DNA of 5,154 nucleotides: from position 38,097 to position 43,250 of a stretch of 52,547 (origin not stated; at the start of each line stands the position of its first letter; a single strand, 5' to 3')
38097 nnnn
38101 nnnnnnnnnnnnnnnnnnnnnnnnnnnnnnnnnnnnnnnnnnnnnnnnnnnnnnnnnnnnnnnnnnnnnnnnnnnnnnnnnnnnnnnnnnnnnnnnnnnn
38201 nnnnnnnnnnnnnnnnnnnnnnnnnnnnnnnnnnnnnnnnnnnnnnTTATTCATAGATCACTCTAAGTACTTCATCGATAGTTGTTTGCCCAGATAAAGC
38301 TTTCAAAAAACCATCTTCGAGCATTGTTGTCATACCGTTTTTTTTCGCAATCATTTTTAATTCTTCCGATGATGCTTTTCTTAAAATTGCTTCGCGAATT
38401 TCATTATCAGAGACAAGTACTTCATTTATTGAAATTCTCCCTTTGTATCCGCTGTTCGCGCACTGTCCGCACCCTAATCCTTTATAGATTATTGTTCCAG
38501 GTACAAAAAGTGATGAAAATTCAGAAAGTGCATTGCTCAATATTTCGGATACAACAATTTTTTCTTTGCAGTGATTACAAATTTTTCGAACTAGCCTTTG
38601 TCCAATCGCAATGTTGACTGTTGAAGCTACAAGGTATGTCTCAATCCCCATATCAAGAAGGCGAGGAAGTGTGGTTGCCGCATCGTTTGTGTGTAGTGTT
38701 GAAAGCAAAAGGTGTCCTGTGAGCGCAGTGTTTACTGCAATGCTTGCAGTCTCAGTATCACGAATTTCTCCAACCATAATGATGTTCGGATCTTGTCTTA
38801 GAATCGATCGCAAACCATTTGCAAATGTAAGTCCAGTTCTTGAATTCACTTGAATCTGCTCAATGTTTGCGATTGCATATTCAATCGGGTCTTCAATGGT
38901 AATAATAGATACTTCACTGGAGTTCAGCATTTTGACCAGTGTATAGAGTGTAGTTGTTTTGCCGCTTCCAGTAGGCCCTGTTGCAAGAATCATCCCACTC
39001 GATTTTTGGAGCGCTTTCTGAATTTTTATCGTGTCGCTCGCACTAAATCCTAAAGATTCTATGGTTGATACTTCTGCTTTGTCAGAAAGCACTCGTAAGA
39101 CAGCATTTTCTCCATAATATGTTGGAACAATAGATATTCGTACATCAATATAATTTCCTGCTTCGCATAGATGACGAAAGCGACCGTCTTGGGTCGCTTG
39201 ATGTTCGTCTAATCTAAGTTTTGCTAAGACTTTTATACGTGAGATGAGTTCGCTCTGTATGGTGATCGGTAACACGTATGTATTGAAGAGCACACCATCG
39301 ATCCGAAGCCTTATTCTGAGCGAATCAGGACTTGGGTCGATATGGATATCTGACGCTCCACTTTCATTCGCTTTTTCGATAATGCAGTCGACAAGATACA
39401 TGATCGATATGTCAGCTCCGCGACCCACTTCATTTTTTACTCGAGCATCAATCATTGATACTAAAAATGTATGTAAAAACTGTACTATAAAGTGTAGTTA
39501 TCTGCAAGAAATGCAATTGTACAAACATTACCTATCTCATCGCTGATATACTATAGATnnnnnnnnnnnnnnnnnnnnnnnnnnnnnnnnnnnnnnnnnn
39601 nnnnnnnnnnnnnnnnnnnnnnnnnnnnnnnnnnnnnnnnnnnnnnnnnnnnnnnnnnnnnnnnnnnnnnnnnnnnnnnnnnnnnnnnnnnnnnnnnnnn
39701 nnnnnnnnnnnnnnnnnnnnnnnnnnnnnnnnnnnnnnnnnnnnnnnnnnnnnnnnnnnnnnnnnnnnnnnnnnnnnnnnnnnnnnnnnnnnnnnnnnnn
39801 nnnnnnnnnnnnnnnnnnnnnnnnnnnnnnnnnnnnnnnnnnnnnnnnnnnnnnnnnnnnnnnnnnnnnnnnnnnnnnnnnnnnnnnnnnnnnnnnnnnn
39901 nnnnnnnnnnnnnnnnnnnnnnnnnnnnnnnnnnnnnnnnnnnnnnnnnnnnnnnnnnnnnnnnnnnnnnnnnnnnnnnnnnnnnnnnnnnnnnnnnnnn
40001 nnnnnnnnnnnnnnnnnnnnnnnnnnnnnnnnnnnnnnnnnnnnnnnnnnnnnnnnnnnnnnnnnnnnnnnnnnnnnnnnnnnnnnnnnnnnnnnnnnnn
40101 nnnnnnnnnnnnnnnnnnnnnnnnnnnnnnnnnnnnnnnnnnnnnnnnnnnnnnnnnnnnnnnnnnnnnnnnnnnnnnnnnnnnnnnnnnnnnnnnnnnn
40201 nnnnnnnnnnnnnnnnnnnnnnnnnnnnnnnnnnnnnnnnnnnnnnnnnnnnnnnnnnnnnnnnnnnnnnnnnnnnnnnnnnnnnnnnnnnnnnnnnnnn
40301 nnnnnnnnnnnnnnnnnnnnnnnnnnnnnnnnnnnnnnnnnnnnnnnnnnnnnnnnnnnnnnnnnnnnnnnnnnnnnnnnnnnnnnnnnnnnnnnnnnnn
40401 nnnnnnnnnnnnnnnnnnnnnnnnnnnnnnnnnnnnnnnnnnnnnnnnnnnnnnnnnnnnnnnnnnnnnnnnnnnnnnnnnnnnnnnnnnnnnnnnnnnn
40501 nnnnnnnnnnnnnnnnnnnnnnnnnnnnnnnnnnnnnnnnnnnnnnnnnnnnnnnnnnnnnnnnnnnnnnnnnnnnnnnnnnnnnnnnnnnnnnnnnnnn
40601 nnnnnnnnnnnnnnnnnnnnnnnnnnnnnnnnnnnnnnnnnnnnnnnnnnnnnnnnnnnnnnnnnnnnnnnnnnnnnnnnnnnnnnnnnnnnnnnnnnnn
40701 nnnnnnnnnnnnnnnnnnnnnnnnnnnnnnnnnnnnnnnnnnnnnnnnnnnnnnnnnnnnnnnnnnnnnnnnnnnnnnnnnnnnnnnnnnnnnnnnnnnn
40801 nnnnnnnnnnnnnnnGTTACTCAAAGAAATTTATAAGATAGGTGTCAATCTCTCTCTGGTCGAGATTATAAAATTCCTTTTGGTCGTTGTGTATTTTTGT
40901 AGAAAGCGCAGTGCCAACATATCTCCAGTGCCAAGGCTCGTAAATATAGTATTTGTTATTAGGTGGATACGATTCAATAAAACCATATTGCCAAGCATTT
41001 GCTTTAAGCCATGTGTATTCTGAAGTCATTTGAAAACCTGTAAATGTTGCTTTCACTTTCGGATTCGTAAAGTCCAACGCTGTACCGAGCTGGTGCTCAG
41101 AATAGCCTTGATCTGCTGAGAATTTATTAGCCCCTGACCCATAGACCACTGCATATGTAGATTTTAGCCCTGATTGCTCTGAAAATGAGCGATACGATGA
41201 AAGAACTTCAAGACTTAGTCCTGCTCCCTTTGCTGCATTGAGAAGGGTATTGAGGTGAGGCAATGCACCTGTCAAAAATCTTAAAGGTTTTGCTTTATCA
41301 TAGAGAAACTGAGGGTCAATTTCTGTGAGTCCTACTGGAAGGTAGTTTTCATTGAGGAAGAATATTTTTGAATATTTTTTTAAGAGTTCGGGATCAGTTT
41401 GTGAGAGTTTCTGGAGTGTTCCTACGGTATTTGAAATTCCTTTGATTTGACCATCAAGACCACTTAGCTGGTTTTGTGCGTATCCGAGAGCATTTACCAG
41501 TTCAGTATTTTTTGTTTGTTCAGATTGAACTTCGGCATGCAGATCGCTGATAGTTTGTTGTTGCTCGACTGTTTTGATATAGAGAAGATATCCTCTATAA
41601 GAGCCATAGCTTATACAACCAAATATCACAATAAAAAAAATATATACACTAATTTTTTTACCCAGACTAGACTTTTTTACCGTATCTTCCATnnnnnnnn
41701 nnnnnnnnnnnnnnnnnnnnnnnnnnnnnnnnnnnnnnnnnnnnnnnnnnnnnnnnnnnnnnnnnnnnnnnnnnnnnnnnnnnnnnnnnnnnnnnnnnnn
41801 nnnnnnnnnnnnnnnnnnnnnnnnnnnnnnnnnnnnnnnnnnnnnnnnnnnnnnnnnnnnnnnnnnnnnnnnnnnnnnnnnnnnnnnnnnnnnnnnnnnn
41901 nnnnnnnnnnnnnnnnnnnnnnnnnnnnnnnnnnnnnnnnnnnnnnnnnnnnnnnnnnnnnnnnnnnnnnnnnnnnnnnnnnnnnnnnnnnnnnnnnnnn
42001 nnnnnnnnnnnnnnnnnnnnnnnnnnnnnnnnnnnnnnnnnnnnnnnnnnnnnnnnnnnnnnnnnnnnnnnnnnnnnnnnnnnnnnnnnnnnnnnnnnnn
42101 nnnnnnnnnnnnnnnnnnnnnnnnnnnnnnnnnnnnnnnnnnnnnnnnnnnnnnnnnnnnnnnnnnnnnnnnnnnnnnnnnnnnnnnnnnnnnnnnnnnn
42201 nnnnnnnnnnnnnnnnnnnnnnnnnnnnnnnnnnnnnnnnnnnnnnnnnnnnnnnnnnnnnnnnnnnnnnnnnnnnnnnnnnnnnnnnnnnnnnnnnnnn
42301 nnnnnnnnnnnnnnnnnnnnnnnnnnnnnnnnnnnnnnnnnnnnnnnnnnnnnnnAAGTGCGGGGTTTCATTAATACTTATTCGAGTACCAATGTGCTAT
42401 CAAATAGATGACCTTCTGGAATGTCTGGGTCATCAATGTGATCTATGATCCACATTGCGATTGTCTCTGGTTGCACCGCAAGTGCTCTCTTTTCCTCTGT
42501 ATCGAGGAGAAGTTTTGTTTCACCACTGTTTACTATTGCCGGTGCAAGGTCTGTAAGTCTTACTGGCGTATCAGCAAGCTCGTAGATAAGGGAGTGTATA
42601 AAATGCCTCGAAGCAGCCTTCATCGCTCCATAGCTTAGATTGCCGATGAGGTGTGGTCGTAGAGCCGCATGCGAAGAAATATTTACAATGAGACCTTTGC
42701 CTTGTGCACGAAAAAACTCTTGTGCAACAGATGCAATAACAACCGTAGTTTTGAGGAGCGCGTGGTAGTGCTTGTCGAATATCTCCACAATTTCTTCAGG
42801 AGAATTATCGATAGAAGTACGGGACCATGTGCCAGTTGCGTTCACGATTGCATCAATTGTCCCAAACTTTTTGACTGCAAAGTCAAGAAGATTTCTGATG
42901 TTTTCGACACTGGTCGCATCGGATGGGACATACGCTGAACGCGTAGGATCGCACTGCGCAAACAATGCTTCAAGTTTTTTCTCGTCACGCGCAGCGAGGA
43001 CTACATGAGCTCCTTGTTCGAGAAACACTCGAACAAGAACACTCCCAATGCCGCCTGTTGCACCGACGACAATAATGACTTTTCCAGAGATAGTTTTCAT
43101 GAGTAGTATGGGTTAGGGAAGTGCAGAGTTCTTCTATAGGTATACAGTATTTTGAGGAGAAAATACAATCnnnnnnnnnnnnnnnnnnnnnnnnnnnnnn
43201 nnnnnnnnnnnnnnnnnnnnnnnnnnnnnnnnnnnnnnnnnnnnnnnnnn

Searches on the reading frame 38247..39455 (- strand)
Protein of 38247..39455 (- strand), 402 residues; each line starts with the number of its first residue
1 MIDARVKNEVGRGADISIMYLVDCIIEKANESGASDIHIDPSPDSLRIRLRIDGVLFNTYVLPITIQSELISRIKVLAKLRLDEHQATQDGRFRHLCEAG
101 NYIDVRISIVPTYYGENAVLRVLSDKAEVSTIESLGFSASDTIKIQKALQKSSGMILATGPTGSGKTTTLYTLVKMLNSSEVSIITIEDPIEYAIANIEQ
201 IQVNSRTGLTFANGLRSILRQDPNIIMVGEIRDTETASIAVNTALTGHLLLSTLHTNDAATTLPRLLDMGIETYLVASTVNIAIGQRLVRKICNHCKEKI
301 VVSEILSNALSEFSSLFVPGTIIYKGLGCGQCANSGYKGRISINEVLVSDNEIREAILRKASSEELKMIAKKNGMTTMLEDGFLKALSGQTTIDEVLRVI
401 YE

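Call 8: search_protein_families(library=pfam, proteins=[window:38247-39455:-], max_evalue=0.001)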
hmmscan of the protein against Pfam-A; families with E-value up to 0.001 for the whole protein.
window:38247-39455:- (402 aa): 5 families
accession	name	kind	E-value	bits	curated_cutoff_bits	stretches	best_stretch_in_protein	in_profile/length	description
PF00437.27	T2SSE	-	1.3e-118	396.3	24.9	1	17-398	7-370/370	Type II/IV secretion system protein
PF25199.1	nSTAND_NTPase5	-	5.3e-05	23.5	34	1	146-204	34-93/145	Novel STAND NTPase 5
PF13401.12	AAA_22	-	0.00012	22.8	27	1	152-189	4-41/130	AAA domain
PF13604.12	AAA_30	-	0.00036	20.8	27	1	145-186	10-51/191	AAA domain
PF20720.3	nSTAND3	-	0.00047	20.3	27.2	0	145-191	10-55/155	Novel STAND NTPase 3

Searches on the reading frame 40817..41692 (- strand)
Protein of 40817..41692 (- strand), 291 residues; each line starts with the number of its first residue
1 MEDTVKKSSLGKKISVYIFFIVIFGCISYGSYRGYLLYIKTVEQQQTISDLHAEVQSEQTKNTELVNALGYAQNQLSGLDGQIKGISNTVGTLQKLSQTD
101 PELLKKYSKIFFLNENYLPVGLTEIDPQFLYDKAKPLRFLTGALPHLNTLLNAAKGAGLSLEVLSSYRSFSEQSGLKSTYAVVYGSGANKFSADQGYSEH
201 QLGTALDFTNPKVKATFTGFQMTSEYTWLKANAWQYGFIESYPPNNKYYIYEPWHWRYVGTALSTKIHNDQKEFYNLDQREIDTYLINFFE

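Call 8: search_protein_families(library=pfam, proteins=[window:40817-41692:-], max_evalue=0.001)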
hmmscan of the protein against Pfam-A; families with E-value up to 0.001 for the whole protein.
window:40817-41692:- (291 aa): 1 family
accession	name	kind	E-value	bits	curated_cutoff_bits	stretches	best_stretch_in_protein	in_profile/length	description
PF02557.22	VanY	-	1.1e-30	106.6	25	1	144-260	9-131/132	D-alanyl-D-alanine carboxypeptidase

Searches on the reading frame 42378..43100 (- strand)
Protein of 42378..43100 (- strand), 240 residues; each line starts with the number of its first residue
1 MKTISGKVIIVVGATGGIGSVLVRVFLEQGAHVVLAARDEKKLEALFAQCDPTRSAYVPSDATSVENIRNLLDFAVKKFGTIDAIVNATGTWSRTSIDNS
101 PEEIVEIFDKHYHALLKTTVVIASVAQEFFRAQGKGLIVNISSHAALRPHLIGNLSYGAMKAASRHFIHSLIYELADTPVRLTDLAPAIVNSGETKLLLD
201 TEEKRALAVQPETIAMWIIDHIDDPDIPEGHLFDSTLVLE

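Call 8: search_protein_families(library=pfam, proteins=[window:42378-43100:-], max_evalue=0.001)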
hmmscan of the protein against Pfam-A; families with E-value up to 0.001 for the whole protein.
window:42378-43100:- (240 aa): 7 families
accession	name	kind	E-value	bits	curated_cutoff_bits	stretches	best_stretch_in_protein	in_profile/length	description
PF00106.31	adh_short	-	8.9e-33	113.8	26.6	1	7-196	1-188/195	short chain dehydrogenase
PF13561.12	adh_short_C2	-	3e-22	79.8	27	1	13-203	1-189/236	Enoyl-(Acyl carrier protein) reductase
PF08659.16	KR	-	6.9e-08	33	22.6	1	9-105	3-105/180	KR domain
PF13460.12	NAD_binding_10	-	8e-07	29.5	27.2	1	13-119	1-78/184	NAD(P)H-binding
PF03435.24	Sacchrp_dh_NADP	-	2e-06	28.6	25.1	1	9-93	1-80/129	Saccharopine dehydrogenase NADP binding domain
PF05368.20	NmrA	-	4.6e-06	26.9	27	1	7-45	3-41/298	NmrA-like family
PF01370.27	Epimerase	-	2.9e-05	24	20.9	1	9-95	1-80/240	NAD dependent epimerase/dehydratase family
